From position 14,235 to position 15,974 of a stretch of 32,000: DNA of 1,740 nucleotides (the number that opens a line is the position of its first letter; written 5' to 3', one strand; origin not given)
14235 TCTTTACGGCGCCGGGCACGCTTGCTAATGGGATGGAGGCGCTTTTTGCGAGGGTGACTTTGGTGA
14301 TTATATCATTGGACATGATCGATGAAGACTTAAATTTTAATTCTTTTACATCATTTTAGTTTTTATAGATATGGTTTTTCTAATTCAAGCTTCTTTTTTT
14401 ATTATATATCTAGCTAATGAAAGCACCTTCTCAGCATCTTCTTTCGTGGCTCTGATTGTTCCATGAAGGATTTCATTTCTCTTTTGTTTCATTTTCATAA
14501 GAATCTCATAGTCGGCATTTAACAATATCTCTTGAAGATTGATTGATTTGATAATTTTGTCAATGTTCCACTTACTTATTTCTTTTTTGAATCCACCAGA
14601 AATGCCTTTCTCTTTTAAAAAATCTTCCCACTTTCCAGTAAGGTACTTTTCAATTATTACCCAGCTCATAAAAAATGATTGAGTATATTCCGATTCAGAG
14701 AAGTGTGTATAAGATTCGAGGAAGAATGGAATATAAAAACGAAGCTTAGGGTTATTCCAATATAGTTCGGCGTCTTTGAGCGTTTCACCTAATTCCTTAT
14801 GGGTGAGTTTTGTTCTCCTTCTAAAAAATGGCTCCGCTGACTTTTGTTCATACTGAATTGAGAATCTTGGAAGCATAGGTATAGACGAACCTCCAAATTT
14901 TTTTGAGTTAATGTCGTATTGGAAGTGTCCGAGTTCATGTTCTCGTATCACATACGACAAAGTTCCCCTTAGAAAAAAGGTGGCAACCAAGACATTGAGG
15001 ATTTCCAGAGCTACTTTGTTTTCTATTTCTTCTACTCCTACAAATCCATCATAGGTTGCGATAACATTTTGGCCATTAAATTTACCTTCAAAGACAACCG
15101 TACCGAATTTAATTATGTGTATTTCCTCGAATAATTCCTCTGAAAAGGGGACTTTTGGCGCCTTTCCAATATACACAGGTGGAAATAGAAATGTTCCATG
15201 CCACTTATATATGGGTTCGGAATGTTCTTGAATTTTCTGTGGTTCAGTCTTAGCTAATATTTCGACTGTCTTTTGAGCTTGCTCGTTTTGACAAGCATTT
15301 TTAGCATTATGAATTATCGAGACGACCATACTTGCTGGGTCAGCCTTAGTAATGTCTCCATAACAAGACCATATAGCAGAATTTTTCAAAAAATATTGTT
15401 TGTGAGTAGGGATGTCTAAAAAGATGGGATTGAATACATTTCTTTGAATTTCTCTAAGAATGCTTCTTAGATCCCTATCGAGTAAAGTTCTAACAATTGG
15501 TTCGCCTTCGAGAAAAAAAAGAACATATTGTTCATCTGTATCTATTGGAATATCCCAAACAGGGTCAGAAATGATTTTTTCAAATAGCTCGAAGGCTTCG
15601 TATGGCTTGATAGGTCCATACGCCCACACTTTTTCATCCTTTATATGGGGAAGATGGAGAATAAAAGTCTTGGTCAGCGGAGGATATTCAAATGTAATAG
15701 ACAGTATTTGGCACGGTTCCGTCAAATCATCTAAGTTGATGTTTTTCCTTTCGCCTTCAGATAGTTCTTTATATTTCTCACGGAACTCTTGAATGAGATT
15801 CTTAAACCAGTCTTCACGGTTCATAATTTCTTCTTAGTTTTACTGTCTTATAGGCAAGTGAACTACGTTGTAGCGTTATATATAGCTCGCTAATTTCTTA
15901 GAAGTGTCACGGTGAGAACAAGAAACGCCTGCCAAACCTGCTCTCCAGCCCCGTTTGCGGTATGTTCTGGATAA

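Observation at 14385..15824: Single large gene with a C-terminal HEPN (Rx4H) and an internal HExxH motif between proA and carA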

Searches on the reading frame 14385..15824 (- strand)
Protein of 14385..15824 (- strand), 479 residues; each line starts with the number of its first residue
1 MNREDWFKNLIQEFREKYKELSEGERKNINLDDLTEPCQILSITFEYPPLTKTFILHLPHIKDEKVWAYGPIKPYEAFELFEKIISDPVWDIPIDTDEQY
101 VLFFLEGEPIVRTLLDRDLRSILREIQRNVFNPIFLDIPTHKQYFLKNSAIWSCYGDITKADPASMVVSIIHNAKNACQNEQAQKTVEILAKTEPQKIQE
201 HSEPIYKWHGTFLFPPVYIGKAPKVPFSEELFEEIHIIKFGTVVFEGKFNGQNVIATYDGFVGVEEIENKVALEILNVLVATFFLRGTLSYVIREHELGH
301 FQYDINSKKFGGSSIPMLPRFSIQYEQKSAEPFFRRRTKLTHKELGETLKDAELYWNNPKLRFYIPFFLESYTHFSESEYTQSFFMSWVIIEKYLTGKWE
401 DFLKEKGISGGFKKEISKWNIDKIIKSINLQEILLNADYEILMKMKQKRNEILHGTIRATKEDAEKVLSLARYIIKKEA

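Call 3: search_protein_families(library=pfam, proteins=[window:14385-15824:-], max_evalue=1)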
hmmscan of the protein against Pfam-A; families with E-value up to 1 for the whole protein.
window:14385-15824:- (479 aa): 3 families
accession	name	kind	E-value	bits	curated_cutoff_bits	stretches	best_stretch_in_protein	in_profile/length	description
PF21413.3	SHQ1-like_CS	-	0.019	15.4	27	1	261-310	21-70/93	SHQ1-like, CS domain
PF13643.11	DUF4145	-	0.03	14.8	23.1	1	412-469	35-85/88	Domain of unknown function (DUF4145)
PF18735.6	HEPN_RiboL-PSP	-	0.18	12.1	28.4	1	398-476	105-183/191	RiboL-PSP-HEPN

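Call 4: search_protein_families(library=padloc, proteins=[window:14385-15824:-], max_evalue=1)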
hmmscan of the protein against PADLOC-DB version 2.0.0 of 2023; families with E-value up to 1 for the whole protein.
window:14385-15824:- (479 aa): 2 families
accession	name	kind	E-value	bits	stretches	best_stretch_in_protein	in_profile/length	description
PDLC01805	CARF1--CARF_HEPN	-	0.0074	13.2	1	374-468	341-435/482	-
PDLC01687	Csx1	-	0.034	12.2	1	418-468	85-138/152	Csx1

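Call 7: search_protein_families(library=ncbifam, proteins=[window:14385-15824:-], max_evalue=0.1)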
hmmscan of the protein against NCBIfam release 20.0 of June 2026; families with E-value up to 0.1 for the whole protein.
window:14385-15824:- (479 aa): 0 families

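Call 8: search_solved_structures(query=window:14385-15824:-, max_evalue=10, show_alignments=2)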
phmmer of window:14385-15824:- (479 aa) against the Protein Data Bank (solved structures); distinct sequences matched with E-value up to 10: 1.
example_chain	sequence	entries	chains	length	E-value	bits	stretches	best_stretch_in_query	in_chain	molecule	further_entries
4ic5_A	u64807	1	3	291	0.27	13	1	9-52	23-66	Protease Do-like 5, chloroplastic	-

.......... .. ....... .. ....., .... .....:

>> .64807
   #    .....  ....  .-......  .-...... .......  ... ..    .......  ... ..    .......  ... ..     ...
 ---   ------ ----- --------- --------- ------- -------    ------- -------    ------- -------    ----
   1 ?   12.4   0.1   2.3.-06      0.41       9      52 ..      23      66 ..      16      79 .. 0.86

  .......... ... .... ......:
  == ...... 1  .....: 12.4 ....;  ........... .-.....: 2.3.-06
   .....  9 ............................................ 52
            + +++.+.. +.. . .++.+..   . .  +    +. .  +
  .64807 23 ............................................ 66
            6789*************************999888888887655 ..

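Call 9: find_homologous_proteins(query=window:14385-15824:-, max_evalue=0.001)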
Query window:14385-15824:- (479 aa): 12 proteins with E <= 0.001 among 7839 candidates.
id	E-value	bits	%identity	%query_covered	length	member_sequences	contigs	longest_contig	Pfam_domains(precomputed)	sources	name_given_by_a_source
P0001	0.0e+0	1093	100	100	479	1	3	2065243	-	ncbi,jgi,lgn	jgi:hypothetical protein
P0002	1.9e-251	853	80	100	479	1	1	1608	-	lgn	-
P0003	1.3e-178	613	61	100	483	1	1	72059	-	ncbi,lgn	ncbi:MAG: hypothetical protein WCE94_07300 [Candidatus Methanoperedens sp.]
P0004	8.7e-168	577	57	100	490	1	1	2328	-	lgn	-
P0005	4.3e-166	571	57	100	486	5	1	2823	-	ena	-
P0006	2.9e-165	569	57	98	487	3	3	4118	-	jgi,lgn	jgi:hypothetical protein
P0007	1.5e-164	566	57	100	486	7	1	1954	-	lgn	-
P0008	2.6e-155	536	52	100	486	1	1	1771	-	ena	-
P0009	3.0e-148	513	50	100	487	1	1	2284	-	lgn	-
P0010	1.4e-144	500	56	89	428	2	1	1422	-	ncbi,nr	ncbi:MAG: hypothetical protein KAT05_03740, partial [Spirochaetes bacterium]|nr:hypothetical protein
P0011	3.6e-53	199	29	98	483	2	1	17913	-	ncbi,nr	ncbi:MAG: hypothetical protein J7K71_00565 [Candidatus Omnitrophica bacterium]|nr:hypothetical prote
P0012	1.9e-8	52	24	58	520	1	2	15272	-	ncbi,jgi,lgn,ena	-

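Call 16: find_encoding_contigs(protein=P0003, flank=8000, max_places=3)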
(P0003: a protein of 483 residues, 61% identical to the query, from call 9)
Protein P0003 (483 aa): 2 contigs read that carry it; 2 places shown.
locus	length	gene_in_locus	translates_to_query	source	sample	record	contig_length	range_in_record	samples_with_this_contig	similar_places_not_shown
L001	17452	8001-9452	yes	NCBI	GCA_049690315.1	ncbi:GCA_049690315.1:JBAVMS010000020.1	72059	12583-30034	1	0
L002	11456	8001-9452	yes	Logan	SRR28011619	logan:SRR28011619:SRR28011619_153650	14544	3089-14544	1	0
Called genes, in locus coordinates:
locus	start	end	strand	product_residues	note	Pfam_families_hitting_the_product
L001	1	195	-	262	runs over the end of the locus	PF00590:TP_methylase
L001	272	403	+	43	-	-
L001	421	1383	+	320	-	PF18093:Trm5_N, PF25133:TYW2_N_2, PF02005:TRM (weak), PF02475:TRM5-TYW2_MTfase, PF05175:MTS, PF06325:PrmA (weak), PF02390:Methyltransf_4 (weak), PF13847:Methyltransf_31, +1 more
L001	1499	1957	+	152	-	PF08069:Ribosomal_S13_N, PF00312:Ribosomal_S15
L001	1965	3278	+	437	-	PF01368:DHH, PF02272:DHHA1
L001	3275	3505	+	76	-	-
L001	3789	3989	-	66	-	PF15919:HicB_lk_antitox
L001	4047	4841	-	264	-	PF01875:Memo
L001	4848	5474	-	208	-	PF00318:Ribosomal_S2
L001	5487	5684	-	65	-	PF01192:RNA_pol_Rpb6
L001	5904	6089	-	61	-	PF01194:RNA_pol_N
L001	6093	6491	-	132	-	PF00380:Ribosomal_S9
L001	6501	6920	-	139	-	PF00572:Ribosomal_L13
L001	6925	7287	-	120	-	PF17135:Ribosomal_L18, PF00828:Ribosomal_L27A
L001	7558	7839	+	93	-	PF27273:MJ0235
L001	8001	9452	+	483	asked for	-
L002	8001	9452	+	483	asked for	-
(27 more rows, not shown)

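Call 17: find_encoding_contigs(protein=P0011, flank=8000, max_places=3)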
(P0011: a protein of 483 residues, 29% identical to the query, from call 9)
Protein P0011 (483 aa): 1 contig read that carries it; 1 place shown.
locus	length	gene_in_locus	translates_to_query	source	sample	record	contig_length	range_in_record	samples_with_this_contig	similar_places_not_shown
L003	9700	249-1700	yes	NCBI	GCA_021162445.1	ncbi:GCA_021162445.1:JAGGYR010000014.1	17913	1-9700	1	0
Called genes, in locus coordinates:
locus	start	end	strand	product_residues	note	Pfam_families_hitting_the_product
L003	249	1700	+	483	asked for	-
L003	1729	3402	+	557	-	PF00239:Resolvase, PF07508:Recombinase, PF13408:Zn_ribbon_recom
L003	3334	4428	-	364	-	PF05362:Lon_C (weak), PF13541:ChlI, PF01078:Mg_chelatase, PF07728:AAA_5, PF00493:MCM (weak)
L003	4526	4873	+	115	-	PF07238:PilZ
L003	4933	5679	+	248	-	PF01904:DUF72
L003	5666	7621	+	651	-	PF00580:UvrD-helicase, PF01443:Viral_helicase1 (faint), PF13245:AAA_19, PF13361:UvrD_C, PF13538:UvrD_C_2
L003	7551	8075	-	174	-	-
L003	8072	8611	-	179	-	PF07638:Sigma70_ECF (weak), PF04542:Sigma70_r2, PF08281:Sigma70_r4_2, PF04545:Sigma70_r4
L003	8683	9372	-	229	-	-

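Call 18: find_encoding_contigs(protein=P0012, flank=8000, max_places=3)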
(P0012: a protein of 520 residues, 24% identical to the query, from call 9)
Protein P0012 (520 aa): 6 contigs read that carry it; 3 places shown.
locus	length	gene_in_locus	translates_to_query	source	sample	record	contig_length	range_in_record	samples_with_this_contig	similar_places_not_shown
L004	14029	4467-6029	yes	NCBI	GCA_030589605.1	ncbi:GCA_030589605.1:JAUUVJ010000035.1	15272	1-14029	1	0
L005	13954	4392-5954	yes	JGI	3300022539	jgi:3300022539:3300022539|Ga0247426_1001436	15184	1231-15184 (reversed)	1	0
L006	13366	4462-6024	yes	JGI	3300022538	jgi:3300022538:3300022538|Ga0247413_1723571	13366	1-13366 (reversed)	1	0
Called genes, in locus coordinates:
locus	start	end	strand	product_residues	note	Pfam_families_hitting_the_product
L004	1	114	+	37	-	?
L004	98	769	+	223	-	PF20300:prok_STING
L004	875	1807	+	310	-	PF20300:prok_STING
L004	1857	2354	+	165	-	PF24838:8xMP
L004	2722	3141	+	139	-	PF08937:ThsB_TIR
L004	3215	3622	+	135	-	PF08937:ThsB_TIR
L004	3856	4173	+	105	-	-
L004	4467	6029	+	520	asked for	-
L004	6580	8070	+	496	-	PF04326:SLFN_AlbA_2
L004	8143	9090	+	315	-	-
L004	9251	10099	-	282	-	-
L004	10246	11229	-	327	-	-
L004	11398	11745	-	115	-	-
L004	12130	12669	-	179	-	-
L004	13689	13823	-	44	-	-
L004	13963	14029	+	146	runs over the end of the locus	PF01850:PIN (weak)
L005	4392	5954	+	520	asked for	-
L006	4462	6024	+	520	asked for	-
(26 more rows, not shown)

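Call 20: search_protein_families(library=pfam, alignment_id=A2, max_evalue=1)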
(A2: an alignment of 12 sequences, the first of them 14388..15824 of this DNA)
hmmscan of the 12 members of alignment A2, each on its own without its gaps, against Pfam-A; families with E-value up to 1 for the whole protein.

A. member 1, window:14388-15824:- (479 aa): 3 families
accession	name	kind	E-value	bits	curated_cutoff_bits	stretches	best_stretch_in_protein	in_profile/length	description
PF21413.3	SHQ1-like_CS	-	0.019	15.4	27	1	261-310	21-70/93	SHQ1-like, CS domain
PF13643.11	DUF4145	-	0.03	14.8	23.1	1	412-469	35-85/88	Domain of unknown function (DUF4145)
PF18735.6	HEPN_RiboL-PSP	-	0.18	12.1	28.4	1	398-476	105-183/191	RiboL-PSP-HEPN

B. families by the number of members that match (of 12 scanned): 5 families
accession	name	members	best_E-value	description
PF18735.6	HEPN_RiboL-PSP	4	0.0068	RiboL-PSP-HEPN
PF13643.11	DUF4145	4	0.03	Domain of unknown function (DUF4145)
PF21413.3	SHQ1-like_CS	1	0.019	SHQ1-like, CS domain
PF17484.7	TbpB_A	1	0.034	N-Lobe handle Tf-binding protein B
PF13804.11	HERV-K_env_2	1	0.18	Retro-transcribing viruses envelope glycoprotein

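Call 21: search_solved_structures(query=A2, max_evalue=10, show_alignments=3)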
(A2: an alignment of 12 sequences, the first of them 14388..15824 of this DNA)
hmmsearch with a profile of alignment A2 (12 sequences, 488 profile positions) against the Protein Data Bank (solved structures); distinct sequences matched with E-value up to 10: 0.

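Call 27: predict_structure(alignment_id=A2)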
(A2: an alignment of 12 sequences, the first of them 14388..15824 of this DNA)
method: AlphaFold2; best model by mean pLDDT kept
length: 479 residues; sequences in the alignment: 12
mean_pLDDT: 76.3   pTM: 0.57
mean pLDDT of the five models: 76.3, 74.9, 74.7, 74.3, 71.8
residues with pLDDT >= 90: 101; 70-90: 235; 50-70: 94; < 50: 49
segments of 3 or more residues with pLDDT < 50: 99-106, 135-139, 184-203, 233-238, 326-335
pLDDT, mean of each block of 10 residues (from residue 1): 87 87 70 81 86 87 90 83 87 64 53 80 72 50 71 82 82 71 47 39 67 82 60 49 85 88 89 93 89 88 81 68 48 56 92 91 91 90 94 83 71 55 65 66 85 87 93 88
secondary structure, 60 per line:
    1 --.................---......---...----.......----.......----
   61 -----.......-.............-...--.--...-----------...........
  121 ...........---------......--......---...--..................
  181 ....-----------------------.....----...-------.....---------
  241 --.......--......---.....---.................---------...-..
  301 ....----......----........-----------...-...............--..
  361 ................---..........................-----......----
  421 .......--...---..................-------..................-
elements in order: H3-19 H23-28 E39-45 E50-56 E66-72 H74-86 H111-131 E141-146 E149-154 H163-184 E208-212 E217-219 H227-231 E243-249 E252-257 E261-265 H269-285 E299-304 E309-314 H319-326 E338-340 H342-356 H359-376 H380-405 H411-416 H421-427 H436-453 H461-478

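Call 29: search_protein_representatives(alignment_id=A2)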
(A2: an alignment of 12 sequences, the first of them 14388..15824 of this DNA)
Query: 12 sequences, 488 profile positions. Proteins with E-value up to 0.001 (for the whole library): 1250; up to 1e-10: 652; up to 1e-30: 326. The best 150 are listed.
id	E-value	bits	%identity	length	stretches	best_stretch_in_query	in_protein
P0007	1.1e-238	809.2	-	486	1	1-485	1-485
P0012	1.2e-137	476.0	-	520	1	4-485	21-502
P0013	1.3e-127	442.8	-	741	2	4-461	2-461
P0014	1.1e-122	426.7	-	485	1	5-483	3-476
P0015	3.7e-115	401.8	-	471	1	5-482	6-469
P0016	7.1e-114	397.6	-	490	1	4-481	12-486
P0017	2.5e-112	392.5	-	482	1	4-484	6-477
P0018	6.2e-109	381.3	-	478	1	4-481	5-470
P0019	1.6e-107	376.6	-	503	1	4-484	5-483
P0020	2.1e-105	369.6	-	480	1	4-481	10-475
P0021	4.8e-105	368.4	-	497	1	5-482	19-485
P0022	3.7e-100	352.3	-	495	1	1-484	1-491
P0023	3.5e-98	345.8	-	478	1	4-482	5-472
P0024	7.8e-96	338.1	-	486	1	4-479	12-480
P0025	3.5e-94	332.6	-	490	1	2-478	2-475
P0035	2.5e-88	313.3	-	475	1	4-481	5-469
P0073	1.2e-75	271.4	-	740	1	4-483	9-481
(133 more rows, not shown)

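Call 31: fold_search(model_id=the predicted structure, library=pdb)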
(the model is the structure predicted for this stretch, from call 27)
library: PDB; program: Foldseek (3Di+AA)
matches with E <= 10: 217; with E <= 0.001: 0
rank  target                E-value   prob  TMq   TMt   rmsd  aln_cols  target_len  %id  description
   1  7krt_A                8.3e-01  0.02  0.08  0.07  27.1       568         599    8  Restraining state of a truncated Hsp70 DnaK (released 2021-09-15)
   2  4b9q_D                1.3e+00  0.01  0.08  0.07  27.8       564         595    9  Open conformation of ATP-bound Hsp70 homolog DnaK (released 2012-11-14)
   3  5tgc_B                1.4e+00  0.05  0.09  0.10  20.5       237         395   10  Structure of the hetero-trimer of Rtt102-Arp7/9 bound to ATP (released 2017-09-06)
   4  4b9q_B                1.4e+00  0.02  0.10  0.08  27.8       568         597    8  Open conformation of ATP-bound Hsp70 homolog DnaK (released 2012-11-14)
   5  6fes_A                1.5e+00  0.15  0.11  0.14  15.9       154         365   14  Crystal structure of novel repeat protein BRIC2 fused to DARPin D12 (released 2018-09-05)
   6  7b91_A                1.5e+00  0.04  0.08  0.05  12.6       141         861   14  Structure of a minimal SF3B core in complex with pladienolide D (form I) (released 2021-08-04)
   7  3vhc                  1.7e+00  0.05  0.09  0.16  17.9       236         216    8  Hsp90 alpha N-terminal domain in complex with a macrocyclic inhibitor (released 2012-07-18)
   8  3b63_B                1.8e+00  0.04  0.08  0.09  17.9       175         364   11  Actin filament model in the extended form of acromsomal bundle in the Limulus sperm (released 2008-11-18)
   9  8qr1_K                1.9e+00  0.02  0.07  0.08  19.8       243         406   11  Cryo-EM structure of the human Tip60 complex (released 2024-08-07)
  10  9dlz_B                1.9e+00  0.01  0.05  0.06  17.3       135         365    9  Bovine Arp2/3 complex with N-WASP CA bound to Arp3 (released 2025-02-12)
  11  7ztc_A                2.0e+00  0.02  0.06  0.07  16.0       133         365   13  Non-muscle F-actin decorated with non-muscle tropomyosin 1.6 (released 2023-01-11)
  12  5ex5_B                2.1e+00  0.02  0.06  0.07  20.3       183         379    6  Crystal structure of human GRP78 (70kDa heat shock protein 5 / BIP) ATPase domain in complex with 7-deaza-ADP and inor (released 2016-06-15)
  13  7kzu                  2.2e+00  0.04  0.08  0.07  20.9       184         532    7  Quasi-intermediate state (Q) of a truncated Hsp70 DnaK fused with a substrate peptide (released 2021-05-12)
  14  7bvy                  2.2e+00  0.03  0.06  0.08  18.9       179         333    9  Crystal structure of MreB 5 of Spiroplasma citri bound to AMPPNP (released 2020-10-14)
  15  3rlr_A                2.3e+00  0.04  0.10  0.17  15.2       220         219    8  Co-crystal structure of the HSP90 ATP binding domain in complex with 4-(2,4-dichloro-5-methoxyphenyl)-2,6-dimethyl-7H- (released 2011-06-08)
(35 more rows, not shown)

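Call 37: search_protein_families(library=pfam, alignment_id=A4, max_evalue=0.01)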
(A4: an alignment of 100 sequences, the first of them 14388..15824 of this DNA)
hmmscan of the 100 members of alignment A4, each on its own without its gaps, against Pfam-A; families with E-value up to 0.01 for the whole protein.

A. member 1, window:14388-15824:- (479 aa): 0 families

B. families by the number of members that match (of 100 scanned): 12 families
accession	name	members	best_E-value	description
PF13643.11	DUF4145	25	4.6e-05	Domain of unknown function (DUF4145)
PF18735.6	HEPN_RiboL-PSP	16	0.00034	RiboL-PSP-HEPN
PF18731.6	HEPN_Swt1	5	0.00046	Swt1-like HEPN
PF18798.6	LPD3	1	0.0022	Large polyvalent protein-associated domain 3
PF04131.20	NanE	1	0.0031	Putative N-acetylmannosamine-6-phosphate epimerase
PF22123.2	Exu_RNase_H_like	1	0.0044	Exuperantia RNAse H-like domain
PF25515.1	Arm_PDR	1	0.0044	Plastid division regulator ARM repeat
PF12813.12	XPG_I_2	1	0.0055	XPG domain containing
PF12358.13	DUF3644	1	0.0059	Domain of unknown function (DUF3644)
PF24113.1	DUF7387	1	0.0072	Family of unknown function (DUF7387)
PF22949.1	HRI2_3H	1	0.0076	Heme-regulated eIF-2-alpha kinase, helical domain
PF02664.20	LuxS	1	0.0099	S-Ribosylhomocysteinase (LuxS)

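Call 38: search_protein_families(library=padloc, alignment_id=A4, max_evalue=0.01)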
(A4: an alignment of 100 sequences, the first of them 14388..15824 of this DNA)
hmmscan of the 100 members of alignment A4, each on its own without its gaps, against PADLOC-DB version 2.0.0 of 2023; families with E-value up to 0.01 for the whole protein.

A. member 1, window:14388-15824:- (479 aa): 1 family
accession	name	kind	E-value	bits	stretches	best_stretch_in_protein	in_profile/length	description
PDLC01805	CARF1--CARF_HEPN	-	0.0074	13.2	0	374-468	341-435/482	-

B. families by the number of members that match (of 100 scanned): 20 families
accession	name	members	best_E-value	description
PDLC01805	CARF1--CARF_HEPN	22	3.6e-05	-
PDLC01687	Csx1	15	4.8e-06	Csx1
PDLC04379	PDC-M05B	10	0.00078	-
PDLC01031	Csx1/Csm6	9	0.0002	CARF+HEPN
PDLC01843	CARF2--CARF_HEPN_CSX20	5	0.00076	-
PDLC02353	AbiV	3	0.0015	AbiV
PDLC01816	CARF1--CARF_HEPN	3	0.0021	-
PDLC01806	CARF1--CARF_HEPN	2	0.00076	-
PDLC04377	PDC-M05B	2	0.0054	-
PDLC00233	KwaB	1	0.00022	DUF4868 domain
PDLC01813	CARF1--CARF_HEPN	1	0.00036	-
PDLC01800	CARF1--CARF_HEPN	1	0.00084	-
PDLC01824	CARF2--CARF_HEPN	1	0.0023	-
PDLC01866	CARF3--CARF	1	0.003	-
PDLC01809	CARF1--CARF_HEPN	1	0.0052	-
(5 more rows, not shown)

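Call 40: find_homologous_proteins(query=A4, max_evalue=0.00001)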
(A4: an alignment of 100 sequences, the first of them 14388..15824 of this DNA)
Query A4 (100 sequences) (479 aa, profile of the alignment): 12 proteins with E <= 0.00001 among 8000 candidates.
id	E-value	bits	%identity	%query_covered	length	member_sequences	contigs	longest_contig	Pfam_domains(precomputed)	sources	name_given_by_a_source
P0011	1.4e-164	567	29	98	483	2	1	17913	-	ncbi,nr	ncbi:MAG: hypothetical protein J7K71_00565 [Candidatus Omnitrophica bacterium]|nr:hypothetical prote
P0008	2.9e-153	529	52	100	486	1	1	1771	-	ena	-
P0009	4.5e-144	499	50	100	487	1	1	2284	-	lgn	-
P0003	8.0e-144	498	61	100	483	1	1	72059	-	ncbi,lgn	ncbi:MAG: hypothetical protein WCE94_07300 [Candidatus Methanoperedens sp.]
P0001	3.9e-143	496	100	100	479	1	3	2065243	-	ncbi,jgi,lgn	jgi:hypothetical protein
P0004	2.0e-142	494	57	100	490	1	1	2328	-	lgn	-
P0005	3.3e-141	490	57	100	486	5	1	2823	-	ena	-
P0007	8.5e-140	485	57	100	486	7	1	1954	-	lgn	-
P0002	7.0e-139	482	80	100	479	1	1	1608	-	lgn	-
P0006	3.5e-132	460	57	98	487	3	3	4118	-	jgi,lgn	jgi:hypothetical protein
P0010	1.1e-114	402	56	89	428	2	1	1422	-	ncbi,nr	ncbi:MAG: hypothetical protein KAT05_03740, partial [Spirochaetes bacterium]|nr:hypothetical protein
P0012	9.7e-75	270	24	58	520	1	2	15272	-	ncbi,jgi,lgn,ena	-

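Call 43: find_related_loci(query=A2, collection=genome_contigs, flank=8000)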
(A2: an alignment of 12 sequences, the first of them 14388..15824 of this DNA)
Query A2 (479 aa) in genome_contigs; peptide patterns used: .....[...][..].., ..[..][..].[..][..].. (x = any residue, [..] = any of these).
50 stretches matched a pattern; 2 encode a relative of the query (tblastn E <= 1e-3); 2 distinct loci.
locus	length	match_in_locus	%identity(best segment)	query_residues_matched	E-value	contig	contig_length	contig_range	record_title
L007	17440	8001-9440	61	1-478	0e+0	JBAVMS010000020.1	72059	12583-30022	MAG: Candidatus Methanoperedens sp. isolate MFD03797_ilm_asm_bin16 k127_3622, whole genome shotgun sequence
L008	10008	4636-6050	27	6-479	1e-46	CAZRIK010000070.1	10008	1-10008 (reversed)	MAG TPA_asm: uncultured Candidatus Bathyarchaeia archaeon isolate binchicken_co378_2 genome assembly, contig: NODE_5128_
